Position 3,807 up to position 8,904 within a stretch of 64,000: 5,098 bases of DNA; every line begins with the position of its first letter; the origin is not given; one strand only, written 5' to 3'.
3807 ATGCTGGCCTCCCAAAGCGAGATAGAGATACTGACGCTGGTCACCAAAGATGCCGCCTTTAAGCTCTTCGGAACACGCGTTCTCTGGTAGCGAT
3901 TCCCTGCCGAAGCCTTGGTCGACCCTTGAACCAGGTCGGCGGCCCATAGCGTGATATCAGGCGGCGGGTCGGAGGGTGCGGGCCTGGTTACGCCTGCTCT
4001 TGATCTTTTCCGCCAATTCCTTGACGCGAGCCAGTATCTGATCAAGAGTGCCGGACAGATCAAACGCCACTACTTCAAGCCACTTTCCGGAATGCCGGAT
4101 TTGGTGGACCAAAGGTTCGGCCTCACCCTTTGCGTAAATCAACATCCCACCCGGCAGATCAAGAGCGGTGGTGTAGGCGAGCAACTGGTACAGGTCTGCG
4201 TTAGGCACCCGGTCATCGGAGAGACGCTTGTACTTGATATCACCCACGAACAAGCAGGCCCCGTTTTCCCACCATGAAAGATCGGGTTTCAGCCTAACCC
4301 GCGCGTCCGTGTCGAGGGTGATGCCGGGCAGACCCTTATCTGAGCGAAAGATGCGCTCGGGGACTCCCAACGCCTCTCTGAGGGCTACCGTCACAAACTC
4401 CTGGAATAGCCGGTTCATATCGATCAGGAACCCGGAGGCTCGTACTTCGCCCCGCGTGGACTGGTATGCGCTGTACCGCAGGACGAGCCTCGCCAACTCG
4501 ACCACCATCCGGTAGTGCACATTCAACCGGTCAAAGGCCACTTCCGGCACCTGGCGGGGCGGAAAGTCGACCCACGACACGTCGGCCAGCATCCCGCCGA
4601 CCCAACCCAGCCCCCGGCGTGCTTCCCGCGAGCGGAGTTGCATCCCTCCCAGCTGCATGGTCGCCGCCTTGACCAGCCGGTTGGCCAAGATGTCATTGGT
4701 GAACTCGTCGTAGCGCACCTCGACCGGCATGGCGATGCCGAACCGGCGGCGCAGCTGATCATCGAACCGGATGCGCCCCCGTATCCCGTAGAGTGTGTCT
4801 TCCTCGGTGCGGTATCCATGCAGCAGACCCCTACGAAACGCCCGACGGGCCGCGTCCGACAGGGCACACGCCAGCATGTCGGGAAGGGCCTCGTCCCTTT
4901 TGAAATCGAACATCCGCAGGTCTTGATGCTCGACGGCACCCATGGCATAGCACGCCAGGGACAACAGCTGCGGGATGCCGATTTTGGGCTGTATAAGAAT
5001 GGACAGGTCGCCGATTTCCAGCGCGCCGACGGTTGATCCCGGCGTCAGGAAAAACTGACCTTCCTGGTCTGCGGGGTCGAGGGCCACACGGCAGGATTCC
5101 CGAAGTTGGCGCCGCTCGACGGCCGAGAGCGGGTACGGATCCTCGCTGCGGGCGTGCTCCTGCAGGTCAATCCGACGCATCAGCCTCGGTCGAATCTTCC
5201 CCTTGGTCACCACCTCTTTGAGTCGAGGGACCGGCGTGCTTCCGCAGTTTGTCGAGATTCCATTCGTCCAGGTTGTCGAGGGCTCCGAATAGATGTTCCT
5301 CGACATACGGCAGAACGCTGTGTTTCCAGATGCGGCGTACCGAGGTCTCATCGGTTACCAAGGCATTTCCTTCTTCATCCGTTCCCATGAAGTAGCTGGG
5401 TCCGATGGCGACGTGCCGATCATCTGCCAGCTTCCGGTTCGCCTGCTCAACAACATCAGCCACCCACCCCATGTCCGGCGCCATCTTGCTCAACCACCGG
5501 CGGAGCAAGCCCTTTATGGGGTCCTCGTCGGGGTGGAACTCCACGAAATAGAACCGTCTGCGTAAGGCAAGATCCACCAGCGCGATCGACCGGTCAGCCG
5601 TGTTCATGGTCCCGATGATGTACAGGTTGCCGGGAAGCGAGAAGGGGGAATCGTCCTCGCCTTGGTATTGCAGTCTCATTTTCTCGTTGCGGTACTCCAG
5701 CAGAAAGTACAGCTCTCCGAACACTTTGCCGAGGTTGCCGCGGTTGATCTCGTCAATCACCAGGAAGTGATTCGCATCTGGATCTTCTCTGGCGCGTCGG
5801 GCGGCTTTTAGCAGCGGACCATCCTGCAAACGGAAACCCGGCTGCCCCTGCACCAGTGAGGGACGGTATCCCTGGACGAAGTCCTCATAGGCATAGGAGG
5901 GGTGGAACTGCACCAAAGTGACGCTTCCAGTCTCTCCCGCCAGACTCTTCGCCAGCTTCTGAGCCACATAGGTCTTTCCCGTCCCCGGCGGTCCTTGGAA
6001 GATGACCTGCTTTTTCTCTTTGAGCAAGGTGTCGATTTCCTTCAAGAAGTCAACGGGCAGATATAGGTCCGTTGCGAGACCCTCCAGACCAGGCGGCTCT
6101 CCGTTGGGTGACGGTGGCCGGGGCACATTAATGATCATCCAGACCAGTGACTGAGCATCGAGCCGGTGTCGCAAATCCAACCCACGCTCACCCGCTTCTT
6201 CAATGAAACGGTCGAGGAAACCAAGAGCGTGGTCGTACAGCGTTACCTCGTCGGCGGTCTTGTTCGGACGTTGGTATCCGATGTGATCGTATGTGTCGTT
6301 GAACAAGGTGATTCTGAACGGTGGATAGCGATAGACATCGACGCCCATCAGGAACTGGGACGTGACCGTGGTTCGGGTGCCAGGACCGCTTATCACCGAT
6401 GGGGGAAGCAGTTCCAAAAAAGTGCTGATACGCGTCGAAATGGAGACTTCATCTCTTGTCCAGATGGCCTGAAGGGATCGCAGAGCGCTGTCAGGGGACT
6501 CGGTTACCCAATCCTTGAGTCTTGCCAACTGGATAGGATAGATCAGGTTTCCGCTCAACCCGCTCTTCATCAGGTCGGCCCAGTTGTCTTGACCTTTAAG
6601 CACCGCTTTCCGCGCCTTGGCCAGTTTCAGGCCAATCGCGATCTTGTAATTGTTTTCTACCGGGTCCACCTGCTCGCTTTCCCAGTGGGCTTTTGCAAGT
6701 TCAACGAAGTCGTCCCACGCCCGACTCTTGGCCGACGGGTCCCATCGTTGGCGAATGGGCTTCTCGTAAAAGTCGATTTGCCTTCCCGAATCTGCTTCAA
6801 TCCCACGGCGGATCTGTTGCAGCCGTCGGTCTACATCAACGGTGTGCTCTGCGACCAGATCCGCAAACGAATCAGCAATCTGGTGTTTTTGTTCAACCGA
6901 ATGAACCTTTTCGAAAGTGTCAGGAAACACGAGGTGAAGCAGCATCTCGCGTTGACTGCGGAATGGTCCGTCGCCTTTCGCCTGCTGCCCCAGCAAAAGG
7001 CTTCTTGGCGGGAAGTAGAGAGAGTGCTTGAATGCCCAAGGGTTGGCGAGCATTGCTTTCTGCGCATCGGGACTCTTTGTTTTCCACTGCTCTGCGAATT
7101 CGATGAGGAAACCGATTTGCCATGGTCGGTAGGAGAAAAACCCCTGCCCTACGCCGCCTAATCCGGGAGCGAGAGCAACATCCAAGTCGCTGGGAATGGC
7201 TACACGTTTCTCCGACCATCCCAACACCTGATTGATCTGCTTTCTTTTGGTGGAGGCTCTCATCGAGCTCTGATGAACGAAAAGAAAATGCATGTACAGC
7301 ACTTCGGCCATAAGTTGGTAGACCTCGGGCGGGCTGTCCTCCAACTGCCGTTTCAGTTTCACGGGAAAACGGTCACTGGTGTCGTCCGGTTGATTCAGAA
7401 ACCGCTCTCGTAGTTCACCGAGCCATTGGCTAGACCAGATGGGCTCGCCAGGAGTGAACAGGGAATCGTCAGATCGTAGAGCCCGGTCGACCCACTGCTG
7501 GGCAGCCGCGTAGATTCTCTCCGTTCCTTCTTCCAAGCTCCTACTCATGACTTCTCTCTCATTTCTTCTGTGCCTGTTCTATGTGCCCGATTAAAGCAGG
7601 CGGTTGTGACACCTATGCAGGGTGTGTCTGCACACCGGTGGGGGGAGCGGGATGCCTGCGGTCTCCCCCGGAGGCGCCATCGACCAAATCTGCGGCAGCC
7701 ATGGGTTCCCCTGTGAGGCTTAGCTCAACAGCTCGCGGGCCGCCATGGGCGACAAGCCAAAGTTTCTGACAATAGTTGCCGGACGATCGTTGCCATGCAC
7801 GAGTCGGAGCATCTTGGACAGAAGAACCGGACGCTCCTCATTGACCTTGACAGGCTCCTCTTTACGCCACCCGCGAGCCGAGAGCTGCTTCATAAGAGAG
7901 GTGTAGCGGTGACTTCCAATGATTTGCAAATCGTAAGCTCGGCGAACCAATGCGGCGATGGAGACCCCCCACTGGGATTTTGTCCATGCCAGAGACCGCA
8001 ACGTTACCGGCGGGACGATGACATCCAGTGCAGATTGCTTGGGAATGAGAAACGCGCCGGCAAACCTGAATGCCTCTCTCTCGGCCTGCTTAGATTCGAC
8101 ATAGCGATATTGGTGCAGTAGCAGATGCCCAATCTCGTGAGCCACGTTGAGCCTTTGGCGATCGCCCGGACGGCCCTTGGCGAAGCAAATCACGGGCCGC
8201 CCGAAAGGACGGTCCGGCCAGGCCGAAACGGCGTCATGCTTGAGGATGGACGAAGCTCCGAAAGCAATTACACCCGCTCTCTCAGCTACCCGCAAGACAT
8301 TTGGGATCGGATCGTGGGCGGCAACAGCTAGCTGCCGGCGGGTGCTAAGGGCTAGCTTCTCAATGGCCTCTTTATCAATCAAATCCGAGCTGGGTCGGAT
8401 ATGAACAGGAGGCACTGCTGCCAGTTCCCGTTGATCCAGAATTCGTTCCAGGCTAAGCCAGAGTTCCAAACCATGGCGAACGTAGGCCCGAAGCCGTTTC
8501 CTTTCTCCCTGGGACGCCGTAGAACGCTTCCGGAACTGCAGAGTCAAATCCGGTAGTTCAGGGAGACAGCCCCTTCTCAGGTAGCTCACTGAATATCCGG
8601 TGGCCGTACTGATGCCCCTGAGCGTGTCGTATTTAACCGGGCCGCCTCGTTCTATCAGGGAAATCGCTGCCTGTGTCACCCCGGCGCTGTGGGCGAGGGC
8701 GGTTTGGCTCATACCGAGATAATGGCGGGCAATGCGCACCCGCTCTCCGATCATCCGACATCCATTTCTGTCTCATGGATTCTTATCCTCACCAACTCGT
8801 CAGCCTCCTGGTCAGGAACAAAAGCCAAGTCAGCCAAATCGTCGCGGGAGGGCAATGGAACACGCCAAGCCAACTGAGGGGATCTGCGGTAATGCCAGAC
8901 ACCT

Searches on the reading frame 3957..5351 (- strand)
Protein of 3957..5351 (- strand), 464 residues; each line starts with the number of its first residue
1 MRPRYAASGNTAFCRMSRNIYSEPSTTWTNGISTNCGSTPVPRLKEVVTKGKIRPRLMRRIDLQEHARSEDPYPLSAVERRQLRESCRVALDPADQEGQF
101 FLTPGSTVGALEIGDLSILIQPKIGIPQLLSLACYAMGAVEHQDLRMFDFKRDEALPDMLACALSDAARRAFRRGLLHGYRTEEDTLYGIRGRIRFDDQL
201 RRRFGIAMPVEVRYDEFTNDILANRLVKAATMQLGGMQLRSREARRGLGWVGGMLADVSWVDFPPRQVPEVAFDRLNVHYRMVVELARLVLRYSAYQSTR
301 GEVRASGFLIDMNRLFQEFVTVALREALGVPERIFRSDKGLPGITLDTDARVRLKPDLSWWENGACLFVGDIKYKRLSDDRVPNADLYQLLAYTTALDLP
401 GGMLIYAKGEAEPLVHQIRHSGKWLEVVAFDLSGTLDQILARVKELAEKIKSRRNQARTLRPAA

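Call 68: search_protein_families(library=pfam, proteins=[window:3957-5351:-], max_evalue=0.00001)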
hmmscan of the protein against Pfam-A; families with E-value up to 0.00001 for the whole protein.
window:3957-5351:- (464 aa): 1 family
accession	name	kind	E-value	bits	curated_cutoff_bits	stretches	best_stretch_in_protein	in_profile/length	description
PF10117.15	McrBC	-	3.2e-50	171.3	23.9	1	104-407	3-318/318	McrBC 5-methylcytosine restriction system component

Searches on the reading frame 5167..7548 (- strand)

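Call 68: search_protein_families(library=pfam, proteins=[window:5167-7548:-], max_evalue=0.00001)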
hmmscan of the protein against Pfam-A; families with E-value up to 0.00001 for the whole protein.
window:5167-7548:- (793 aa): 2 families
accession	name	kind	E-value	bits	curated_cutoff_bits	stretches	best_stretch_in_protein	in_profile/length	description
PF07728.20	AAA_5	-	1.5e-22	80.6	22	1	515-666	2-139/139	AAA domain (dynein-related subfamily)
PF13401.12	AAA_22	-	4.1e-06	27.6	27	1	515-619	8-110/130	AAA domain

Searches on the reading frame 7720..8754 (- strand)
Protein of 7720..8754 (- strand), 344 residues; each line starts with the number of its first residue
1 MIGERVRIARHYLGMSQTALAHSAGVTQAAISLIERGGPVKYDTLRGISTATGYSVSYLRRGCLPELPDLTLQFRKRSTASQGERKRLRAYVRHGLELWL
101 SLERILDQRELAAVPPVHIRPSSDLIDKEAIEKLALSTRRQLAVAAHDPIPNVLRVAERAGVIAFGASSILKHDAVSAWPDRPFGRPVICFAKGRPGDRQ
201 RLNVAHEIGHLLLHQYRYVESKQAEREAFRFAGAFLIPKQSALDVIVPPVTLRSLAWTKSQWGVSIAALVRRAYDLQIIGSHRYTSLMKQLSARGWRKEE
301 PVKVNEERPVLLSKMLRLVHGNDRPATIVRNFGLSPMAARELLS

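Call 68: search_protein_families(library=pfam, proteins=[window:7720-8754:-], max_evalue=0.00001)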
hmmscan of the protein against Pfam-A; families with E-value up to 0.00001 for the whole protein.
window:7720-8754:- (344 aa): 3 families
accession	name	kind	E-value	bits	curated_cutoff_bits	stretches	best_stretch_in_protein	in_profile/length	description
PF06114.19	Peptidase_M78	-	5.9e-12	45.9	22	1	181-273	26-122/123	IrrE N-terminal-like domain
PF01381.28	HTH_3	-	1.4e-07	31.8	23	1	13-59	8-55/55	Helix-turn-helix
PF13560.12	HTH_31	-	6.2e-06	26.9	27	0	3-53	3-55/64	Helix-turn-helix domain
